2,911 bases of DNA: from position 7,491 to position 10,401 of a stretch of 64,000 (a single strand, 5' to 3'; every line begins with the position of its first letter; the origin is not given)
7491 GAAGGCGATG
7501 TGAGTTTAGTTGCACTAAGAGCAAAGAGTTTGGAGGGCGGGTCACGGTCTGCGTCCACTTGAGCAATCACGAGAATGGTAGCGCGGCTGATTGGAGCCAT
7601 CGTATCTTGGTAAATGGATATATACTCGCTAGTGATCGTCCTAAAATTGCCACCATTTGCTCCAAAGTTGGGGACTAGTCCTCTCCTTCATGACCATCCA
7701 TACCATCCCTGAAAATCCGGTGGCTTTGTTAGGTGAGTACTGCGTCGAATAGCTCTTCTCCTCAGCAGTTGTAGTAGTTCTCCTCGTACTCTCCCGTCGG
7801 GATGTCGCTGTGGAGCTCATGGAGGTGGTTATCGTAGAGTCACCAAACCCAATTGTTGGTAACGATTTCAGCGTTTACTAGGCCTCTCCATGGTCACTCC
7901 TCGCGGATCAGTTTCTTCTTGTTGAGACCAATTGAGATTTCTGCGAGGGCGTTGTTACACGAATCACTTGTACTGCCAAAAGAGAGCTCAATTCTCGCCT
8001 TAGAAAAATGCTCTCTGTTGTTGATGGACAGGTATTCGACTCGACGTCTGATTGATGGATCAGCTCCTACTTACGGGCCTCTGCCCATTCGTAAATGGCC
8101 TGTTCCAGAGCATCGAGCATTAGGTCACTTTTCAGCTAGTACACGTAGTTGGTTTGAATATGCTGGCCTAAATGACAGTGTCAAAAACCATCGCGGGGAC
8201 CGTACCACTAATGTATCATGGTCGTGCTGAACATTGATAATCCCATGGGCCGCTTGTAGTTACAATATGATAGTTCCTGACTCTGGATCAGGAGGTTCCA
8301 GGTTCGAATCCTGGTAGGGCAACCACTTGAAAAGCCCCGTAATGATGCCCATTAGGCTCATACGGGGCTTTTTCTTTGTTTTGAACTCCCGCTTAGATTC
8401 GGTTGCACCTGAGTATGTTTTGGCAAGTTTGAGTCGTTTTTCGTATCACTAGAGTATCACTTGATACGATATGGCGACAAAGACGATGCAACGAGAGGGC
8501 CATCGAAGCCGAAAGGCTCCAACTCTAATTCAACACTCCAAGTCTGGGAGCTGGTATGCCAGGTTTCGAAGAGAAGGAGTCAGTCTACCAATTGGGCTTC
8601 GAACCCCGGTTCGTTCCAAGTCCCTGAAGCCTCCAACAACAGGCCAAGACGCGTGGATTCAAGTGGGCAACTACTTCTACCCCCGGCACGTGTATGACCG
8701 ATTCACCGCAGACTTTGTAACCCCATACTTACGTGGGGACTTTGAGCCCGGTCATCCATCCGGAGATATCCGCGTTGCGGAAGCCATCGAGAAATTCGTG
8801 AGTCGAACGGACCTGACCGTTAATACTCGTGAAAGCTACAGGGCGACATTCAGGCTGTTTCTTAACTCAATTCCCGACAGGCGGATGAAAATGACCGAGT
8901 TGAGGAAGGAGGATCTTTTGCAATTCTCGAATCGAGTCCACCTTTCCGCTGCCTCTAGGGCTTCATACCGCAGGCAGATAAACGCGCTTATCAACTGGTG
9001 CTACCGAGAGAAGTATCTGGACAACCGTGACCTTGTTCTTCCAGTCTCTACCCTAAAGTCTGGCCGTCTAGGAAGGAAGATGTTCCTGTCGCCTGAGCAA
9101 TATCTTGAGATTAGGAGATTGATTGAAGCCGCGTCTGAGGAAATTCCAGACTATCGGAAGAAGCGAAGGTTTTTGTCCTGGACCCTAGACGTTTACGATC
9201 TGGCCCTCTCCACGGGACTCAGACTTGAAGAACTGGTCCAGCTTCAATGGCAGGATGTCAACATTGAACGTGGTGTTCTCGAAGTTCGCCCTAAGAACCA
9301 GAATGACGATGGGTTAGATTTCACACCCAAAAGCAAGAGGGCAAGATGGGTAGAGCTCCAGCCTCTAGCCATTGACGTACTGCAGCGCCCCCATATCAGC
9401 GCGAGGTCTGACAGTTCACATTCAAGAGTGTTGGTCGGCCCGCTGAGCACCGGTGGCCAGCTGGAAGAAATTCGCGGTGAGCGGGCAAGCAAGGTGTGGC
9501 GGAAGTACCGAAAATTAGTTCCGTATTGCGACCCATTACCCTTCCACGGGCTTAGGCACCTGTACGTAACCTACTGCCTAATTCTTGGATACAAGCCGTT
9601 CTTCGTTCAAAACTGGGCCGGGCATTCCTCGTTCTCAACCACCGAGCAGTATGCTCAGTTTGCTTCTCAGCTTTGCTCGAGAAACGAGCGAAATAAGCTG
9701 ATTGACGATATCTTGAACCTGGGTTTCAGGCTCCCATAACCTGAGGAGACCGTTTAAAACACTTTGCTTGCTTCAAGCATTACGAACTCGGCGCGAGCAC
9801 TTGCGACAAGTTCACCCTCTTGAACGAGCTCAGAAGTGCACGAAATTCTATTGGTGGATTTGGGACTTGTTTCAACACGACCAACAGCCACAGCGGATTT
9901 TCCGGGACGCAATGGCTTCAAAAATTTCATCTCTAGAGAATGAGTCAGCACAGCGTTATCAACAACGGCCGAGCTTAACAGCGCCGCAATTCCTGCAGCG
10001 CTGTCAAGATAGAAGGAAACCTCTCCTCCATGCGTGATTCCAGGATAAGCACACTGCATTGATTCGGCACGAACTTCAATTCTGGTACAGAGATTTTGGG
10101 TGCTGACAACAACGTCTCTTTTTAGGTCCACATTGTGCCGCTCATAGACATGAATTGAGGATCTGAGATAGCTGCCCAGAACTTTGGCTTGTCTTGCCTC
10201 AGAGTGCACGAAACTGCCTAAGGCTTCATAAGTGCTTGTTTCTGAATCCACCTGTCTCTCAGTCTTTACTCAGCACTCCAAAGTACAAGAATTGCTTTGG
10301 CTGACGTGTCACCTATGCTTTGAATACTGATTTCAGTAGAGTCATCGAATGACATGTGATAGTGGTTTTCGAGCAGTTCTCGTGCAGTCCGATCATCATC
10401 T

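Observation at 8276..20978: Integrative mobilizable element: integrase, cargo, T4CP, MobC, relaxase, RadC and P-loop ATPase, with no mating-pore genes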

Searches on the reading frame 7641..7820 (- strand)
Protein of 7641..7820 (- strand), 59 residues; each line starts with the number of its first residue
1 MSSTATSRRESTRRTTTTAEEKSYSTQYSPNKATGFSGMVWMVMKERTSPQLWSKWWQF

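Call 46: search_protein_families(library=pfam, proteins=[window:7641-7820:-], max_evalue=1)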
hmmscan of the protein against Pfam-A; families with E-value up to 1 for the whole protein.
window:7641-7820:- (59 aa): 0 families

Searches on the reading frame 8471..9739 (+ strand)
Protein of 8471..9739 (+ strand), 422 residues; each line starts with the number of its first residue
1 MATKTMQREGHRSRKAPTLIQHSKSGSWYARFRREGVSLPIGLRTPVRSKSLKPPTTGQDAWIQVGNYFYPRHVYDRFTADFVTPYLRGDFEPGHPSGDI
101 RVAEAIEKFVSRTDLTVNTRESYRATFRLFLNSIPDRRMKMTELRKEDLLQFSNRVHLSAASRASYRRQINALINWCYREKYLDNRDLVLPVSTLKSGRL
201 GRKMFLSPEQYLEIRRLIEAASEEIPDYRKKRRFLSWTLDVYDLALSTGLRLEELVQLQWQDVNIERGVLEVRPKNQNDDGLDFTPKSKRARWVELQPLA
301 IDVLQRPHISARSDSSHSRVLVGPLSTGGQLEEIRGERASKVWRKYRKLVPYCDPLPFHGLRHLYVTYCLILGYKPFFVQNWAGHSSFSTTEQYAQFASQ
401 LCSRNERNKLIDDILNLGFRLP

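Call 7: search_protein_families(library=pfam, proteins=[window:8471-9739:+], max_evalue=0.01)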
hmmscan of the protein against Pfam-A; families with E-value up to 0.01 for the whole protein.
window:8471-9739:+ (422 aa): 2 families
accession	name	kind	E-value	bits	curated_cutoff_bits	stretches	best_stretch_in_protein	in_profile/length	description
PF00589.27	Phage_integrase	-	1.7e-15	57.6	27.1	1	214-397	8-168/172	Phage integrase family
PF13102.12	Phage_int_SAM_5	-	0.0012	19.6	22.3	1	104-185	4-90/98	Phage integrase SAM-like domain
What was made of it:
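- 8471..9739 (+): Tyrosine integrase (422 aa) of a tRNA-Gln-targeting lineage. Phage_integrase 1.7e-15 (call 7).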

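Call 14: search_protein_families(library=ncbifam, proteins=[window:8471-9739:+], max_evalue=0.01)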
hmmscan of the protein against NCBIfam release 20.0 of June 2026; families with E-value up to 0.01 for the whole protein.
window:8471-9739:+ (422 aa): 9 families
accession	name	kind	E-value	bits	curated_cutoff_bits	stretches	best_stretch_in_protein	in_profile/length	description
NF040815.2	recomb_XerA_Arch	equivalog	2.2e-18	66.8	220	1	116-399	13-256/263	site-specific tyrosine recombinase/integron integrase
NF001399.0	PRK00283.1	subfamily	1.3e-16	60.7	279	1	104-399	11-285/300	tyrosine recombinase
TIGR02225.1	recomb_XerD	equivalog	4.9e-15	55.6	329.6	1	110-399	8-276/290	site-specific tyrosine recombinase XerD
TIGR02224.1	recomb_XerC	equivalog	3e-14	53.1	335.15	1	113-400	11-280/295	tyrosine recombinase XerC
NF003462.0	PRK05084.1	equivalog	1.1e-10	40.9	267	1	242-399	201-346/360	tyrosine recombinase XerS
NF002331.0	PRK01287.1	subfamily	6.4e-07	28.7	371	1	242-398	168-313/365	site-specific tyrosine recombinase XerC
TIGR02249.1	integrase_gron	subfamily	1.1e-05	25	265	0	357-396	260-299/315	integron integrase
NF002685.0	PRK02436.1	equivalog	7.3e-05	22.7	178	0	104-184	3-78/245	site-specific tyrosine recombinase XerD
NF011946.0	PRK15417.1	equivalog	0.00035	19.8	435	0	355-397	273-315/337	integron integrase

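Call 22: find_encoding_contigs(protein=window:8471-9739:+, flank=10000, max_places=6)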
Protein window:8471-9739:+ (422 aa): 2 contigs read that carry it; 2 places shown.
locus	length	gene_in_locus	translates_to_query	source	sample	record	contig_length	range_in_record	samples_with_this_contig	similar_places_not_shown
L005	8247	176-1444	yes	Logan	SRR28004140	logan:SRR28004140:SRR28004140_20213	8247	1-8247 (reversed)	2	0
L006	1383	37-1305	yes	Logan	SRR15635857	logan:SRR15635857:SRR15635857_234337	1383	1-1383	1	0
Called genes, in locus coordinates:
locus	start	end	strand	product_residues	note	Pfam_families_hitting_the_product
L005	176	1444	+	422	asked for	PF00589:Phage_integrase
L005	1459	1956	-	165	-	PF03061:4HBT (weak)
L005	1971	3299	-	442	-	PF07883:Cupin_2 (faint), PF13560:HTH_31 (weak)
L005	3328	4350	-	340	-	PF03480:DctP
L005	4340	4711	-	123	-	-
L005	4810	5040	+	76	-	PF13560:HTH_31 (weak), PF12844:HTH_19 (weak), PF01381:HTH_3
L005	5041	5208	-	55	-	-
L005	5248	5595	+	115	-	PF13560:HTH_31 (weak), PF01381:HTH_3 (weak)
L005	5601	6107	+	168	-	-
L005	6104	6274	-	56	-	-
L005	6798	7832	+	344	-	PF17170:DUF5128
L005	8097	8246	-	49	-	?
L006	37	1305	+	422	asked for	PF00589:Phage_integrase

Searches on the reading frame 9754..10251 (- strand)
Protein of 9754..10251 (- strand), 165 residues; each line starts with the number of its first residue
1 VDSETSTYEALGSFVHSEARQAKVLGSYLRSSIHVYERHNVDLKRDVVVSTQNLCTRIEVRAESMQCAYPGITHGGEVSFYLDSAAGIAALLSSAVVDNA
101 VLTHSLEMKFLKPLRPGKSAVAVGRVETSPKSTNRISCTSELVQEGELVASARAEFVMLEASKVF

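Call 7: search_protein_families(library=pfam, proteins=[window:9754-10251:-], max_evalue=0.01)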
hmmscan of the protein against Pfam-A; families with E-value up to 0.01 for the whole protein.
window:9754-10251:- (165 aa): 1 family
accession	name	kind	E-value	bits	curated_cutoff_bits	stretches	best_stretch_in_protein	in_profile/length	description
PF03061.28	4HBT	-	5e-07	30.4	20.6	1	71-129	2-59/79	Thioesterase superfamily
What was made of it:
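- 9754..10251 (-): 4HBT-type thioesterase (cargo). PF03061 5e-7 (call 7).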
